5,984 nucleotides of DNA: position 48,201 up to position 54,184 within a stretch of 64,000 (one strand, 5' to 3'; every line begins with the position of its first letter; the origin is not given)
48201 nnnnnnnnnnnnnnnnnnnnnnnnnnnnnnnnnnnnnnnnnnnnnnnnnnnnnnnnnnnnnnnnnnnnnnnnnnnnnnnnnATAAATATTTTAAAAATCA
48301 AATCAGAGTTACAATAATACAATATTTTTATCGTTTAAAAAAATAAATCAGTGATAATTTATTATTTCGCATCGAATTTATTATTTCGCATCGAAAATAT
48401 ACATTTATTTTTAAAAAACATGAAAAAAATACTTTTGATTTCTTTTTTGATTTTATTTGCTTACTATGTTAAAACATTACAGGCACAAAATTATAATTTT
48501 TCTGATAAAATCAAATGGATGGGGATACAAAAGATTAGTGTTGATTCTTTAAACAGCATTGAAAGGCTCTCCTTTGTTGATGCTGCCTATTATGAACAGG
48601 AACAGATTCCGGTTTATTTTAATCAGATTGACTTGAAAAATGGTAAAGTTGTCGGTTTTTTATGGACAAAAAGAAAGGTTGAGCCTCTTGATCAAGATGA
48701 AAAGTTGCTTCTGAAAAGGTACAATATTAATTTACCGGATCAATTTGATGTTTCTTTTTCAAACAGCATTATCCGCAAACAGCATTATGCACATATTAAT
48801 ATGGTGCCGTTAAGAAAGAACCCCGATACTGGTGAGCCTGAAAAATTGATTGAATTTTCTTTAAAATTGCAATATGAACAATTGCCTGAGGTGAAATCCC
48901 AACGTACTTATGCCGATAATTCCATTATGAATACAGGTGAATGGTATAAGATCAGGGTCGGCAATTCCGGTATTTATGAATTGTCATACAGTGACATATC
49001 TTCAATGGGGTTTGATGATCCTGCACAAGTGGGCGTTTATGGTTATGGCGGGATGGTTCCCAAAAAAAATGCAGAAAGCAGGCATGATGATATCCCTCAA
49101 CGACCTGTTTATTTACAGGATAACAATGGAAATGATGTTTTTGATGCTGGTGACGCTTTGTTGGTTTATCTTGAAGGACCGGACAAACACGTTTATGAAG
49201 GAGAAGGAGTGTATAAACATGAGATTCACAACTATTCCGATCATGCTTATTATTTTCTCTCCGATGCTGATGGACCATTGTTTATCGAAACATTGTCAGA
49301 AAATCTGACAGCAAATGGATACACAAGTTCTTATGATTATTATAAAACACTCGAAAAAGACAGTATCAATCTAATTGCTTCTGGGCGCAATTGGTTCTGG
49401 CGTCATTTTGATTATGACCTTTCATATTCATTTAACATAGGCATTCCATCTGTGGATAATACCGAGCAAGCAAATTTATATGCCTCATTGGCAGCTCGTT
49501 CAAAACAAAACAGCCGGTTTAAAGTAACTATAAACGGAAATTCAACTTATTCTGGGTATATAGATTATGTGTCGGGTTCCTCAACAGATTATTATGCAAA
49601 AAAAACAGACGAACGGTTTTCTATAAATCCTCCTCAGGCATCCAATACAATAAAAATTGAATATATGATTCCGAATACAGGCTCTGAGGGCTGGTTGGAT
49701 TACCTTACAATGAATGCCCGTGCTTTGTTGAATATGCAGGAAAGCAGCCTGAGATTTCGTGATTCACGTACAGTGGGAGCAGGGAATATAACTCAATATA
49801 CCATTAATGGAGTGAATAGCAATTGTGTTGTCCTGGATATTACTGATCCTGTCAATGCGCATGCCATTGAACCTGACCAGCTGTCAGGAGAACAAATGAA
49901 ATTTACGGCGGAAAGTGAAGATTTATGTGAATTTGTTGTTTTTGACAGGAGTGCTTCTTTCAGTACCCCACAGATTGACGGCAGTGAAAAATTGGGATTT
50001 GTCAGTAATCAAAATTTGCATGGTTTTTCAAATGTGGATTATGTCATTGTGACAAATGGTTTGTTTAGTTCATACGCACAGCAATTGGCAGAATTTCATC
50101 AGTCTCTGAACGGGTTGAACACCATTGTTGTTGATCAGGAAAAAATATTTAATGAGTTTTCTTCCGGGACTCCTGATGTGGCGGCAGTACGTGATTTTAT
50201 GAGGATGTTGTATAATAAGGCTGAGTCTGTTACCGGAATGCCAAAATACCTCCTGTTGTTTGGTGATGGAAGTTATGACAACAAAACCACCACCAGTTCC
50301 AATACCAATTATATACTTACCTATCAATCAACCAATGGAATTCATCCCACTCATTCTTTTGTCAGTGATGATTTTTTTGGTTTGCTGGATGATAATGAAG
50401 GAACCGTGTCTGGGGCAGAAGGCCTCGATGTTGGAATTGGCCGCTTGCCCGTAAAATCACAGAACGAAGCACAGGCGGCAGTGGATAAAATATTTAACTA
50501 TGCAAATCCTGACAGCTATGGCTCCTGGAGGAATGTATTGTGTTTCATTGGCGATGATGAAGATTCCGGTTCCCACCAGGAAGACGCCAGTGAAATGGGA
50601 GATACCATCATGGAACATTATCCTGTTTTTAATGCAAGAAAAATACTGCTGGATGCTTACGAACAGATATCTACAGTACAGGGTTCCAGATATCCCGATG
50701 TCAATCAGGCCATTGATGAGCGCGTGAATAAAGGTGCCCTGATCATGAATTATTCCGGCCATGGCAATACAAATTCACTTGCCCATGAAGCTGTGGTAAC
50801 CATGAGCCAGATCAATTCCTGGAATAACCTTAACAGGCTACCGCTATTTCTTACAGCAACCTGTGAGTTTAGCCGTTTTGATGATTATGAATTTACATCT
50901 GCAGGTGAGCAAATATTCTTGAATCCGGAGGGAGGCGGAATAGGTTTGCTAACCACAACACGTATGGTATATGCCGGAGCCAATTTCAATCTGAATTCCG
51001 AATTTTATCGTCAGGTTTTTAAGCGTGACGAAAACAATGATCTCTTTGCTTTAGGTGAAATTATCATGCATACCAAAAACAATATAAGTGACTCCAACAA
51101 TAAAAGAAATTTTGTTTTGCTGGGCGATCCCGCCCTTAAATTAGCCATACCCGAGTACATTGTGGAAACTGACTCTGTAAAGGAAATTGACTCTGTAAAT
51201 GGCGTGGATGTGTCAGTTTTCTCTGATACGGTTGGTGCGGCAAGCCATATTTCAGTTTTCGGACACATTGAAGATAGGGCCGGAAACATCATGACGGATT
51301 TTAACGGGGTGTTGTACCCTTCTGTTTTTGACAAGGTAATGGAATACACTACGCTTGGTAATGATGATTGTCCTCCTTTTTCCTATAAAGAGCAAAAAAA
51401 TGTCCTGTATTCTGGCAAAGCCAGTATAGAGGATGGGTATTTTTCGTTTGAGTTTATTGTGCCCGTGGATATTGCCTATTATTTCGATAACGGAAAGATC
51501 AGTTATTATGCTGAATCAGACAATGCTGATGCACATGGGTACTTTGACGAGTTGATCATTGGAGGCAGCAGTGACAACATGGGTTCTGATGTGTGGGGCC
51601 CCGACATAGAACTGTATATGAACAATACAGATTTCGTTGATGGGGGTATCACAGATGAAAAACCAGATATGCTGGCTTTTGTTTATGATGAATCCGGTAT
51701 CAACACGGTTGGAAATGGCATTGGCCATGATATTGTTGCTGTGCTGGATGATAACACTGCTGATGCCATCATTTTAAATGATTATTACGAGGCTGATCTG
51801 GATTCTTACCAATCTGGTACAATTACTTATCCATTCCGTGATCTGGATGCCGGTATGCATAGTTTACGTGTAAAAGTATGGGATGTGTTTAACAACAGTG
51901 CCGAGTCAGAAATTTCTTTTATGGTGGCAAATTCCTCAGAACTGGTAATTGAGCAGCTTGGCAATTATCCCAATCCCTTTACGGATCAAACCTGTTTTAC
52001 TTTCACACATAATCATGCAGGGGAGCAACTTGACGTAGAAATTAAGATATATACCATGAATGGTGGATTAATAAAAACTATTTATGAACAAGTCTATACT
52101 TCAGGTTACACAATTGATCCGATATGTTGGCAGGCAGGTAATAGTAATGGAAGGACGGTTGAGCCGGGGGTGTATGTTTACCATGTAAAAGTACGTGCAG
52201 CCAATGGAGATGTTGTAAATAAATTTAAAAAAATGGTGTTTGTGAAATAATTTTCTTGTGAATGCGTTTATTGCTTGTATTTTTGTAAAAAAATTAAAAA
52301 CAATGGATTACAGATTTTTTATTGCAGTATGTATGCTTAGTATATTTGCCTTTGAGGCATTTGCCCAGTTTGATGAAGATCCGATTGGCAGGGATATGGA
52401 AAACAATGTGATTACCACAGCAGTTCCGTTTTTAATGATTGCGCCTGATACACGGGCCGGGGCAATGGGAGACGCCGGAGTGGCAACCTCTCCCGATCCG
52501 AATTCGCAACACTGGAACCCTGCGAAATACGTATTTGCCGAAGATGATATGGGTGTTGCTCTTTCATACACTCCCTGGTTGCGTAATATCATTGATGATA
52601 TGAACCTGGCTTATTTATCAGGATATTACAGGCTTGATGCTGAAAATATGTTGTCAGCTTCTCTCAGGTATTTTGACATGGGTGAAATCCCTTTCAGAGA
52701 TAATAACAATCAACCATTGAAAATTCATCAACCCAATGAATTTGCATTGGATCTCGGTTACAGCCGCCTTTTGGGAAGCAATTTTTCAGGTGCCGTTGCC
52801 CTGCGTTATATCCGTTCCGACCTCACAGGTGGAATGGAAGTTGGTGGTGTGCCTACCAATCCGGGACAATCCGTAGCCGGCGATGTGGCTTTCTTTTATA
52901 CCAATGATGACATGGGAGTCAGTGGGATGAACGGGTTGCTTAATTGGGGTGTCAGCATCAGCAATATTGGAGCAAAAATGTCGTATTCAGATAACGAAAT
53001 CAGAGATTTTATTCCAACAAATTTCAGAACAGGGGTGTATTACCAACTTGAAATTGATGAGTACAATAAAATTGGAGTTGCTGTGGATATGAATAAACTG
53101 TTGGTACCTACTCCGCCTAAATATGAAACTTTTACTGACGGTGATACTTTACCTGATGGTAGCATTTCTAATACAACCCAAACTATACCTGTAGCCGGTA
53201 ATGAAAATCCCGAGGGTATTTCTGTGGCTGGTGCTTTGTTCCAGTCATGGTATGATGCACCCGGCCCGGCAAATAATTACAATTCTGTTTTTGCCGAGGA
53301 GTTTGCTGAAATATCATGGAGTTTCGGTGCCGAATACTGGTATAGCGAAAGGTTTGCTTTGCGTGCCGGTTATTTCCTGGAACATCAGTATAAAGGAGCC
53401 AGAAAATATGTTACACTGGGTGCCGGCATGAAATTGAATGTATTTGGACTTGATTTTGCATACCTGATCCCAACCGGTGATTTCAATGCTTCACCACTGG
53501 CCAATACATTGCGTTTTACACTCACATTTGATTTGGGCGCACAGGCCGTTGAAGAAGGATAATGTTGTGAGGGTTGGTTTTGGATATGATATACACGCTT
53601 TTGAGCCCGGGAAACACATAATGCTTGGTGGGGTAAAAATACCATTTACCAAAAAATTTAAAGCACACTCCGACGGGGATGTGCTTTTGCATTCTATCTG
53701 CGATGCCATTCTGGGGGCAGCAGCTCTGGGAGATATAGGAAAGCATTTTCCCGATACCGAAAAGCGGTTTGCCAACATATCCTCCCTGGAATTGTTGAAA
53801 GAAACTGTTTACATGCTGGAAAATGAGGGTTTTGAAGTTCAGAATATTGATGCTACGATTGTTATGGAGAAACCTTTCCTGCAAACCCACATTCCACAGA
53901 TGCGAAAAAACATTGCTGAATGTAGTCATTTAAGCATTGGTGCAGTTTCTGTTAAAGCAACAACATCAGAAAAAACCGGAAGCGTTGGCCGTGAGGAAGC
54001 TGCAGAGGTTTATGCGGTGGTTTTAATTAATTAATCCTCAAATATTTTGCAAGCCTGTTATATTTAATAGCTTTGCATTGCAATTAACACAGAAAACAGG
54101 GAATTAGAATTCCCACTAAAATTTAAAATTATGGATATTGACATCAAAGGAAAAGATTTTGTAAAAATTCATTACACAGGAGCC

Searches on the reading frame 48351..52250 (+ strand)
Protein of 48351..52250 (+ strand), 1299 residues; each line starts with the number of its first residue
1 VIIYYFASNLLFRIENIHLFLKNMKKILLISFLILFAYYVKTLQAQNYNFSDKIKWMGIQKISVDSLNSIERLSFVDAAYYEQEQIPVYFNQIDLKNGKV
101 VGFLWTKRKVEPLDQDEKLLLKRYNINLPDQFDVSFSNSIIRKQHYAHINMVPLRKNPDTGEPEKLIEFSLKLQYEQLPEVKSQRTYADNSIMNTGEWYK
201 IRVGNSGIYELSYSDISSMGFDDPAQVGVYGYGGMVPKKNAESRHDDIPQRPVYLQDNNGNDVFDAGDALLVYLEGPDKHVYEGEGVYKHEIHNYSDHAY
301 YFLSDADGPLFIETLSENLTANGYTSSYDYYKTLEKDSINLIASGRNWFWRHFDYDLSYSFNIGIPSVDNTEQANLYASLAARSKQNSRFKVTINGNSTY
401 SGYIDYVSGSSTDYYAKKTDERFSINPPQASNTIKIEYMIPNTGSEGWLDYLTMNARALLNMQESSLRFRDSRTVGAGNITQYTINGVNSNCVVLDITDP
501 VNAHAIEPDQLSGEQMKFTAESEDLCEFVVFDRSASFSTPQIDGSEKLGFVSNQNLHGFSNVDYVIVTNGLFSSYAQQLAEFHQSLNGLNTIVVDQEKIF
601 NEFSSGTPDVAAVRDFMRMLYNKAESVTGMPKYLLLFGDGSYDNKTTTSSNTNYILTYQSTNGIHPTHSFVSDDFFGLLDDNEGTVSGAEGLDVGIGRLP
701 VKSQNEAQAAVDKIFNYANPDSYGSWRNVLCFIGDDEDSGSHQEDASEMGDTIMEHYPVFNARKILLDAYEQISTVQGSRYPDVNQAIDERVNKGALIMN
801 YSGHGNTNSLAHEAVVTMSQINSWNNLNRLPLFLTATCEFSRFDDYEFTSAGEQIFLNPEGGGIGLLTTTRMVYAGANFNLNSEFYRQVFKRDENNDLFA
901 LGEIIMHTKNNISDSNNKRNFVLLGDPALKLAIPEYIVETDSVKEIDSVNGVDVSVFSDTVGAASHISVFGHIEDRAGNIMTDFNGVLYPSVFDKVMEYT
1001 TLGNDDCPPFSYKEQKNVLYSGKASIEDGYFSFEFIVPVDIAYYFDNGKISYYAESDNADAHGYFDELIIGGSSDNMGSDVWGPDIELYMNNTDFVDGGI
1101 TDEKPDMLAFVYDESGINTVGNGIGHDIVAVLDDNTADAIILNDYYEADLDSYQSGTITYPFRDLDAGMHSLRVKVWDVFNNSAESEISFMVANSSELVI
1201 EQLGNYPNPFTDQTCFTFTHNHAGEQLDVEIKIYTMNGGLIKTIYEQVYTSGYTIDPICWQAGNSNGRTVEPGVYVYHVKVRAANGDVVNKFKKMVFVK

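Call 61: search_protein_families(library=pfam, proteins=[window:48351-52250:+], max_evalue=0.00001)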
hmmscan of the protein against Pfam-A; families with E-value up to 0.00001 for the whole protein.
window:48351-52250:+ (1299 aa): 1 family
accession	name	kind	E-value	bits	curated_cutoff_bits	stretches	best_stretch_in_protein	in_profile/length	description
PF01364.23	Peptidase_C25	-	1.6e-111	373.6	23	1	564-931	1-374/374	Peptidase family C25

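Call 62: search_protein_families(library=ncbifam, proteins=[window:48351-52250:+], max_evalue=0.00001)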
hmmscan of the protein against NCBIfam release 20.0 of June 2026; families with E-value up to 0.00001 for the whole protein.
window:48351-52250:+ (1299 aa): 3 families
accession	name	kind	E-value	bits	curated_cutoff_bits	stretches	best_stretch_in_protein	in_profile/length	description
NF033707.1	T9SS_sortase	equivalog_domain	0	1264.5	420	1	193-1297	2-1094/1095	type IX secretion system sortase PorU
NF052324.1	PorU_rel_Nterm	equivalog_domain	2.7e-42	144.9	450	1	182-974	16-810/879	putative type IX secretion system sortase PorU2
NF052318.1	T9SS_sortase_N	equivalog_domain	2.2e-11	44.1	40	1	24-171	1-139/140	type IX secretion system sortase PorU, long form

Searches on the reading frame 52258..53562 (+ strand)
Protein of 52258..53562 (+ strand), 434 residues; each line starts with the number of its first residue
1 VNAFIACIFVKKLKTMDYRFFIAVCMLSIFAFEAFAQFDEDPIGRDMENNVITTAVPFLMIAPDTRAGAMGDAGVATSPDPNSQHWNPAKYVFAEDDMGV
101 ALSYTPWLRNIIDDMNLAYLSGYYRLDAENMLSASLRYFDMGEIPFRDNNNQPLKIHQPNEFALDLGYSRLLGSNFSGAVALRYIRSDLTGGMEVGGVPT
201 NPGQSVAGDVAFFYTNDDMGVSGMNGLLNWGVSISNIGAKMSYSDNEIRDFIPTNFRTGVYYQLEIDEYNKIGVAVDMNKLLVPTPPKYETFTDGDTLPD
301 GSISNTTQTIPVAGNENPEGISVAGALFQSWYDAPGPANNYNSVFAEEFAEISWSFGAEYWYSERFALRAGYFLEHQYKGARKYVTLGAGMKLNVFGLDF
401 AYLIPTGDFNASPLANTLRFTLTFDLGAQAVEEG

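Call 62: search_protein_families(library=ncbifam, proteins=[window:52258-53562:+], max_evalue=0.00001)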
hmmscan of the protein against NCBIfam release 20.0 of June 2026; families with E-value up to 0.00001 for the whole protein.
window:52258-53562:+ (434 aa): 4 families
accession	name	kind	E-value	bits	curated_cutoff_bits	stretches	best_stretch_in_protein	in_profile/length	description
NF033710.1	T9SS_OM_PorV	equivalog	1.1e-140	469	250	1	35-426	12-367/367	type IX secretion system outer membrane channel protein PorV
NF033709.1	PorV_fam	subfamily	3e-121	405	90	1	53-426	1-326/326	PorV/PorQ family protein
NF033711.1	T9SS_PorQ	equivalog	4.8e-18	65.3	220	1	54-264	24-213/335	type IX secretion system protein PorQ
NF052325.1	PorVQ2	equivalog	1.3e-06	27.5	325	0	58-145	29-113/354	putative type IX sorting system protein PorV2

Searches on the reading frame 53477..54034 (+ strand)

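Call 62: search_protein_families(library=ncbifam, proteins=[window:53477-54034:+], max_evalue=0.00001)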
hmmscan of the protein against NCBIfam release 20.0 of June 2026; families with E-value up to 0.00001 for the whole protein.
window:53477-54034:+ (185 aa): 2 families
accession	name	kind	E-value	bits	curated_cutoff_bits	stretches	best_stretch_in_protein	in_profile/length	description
NF006899.0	PRK09382.1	equivalog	3.6e-59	200.8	417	1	18-183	213-378/387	bifunctional 2-C-methyl-D-erythritol 4-phosphate cytidylyltransferase/2-C-methyl-D-erythritol 2,4-cyclodiphosphate synthase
TIGR00151.1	ispF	equivalog_domain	1.6e-57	194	116.45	1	32-184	1-153/155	2-C-methyl-D-erythritol 2,4-cyclodiphosphate synthase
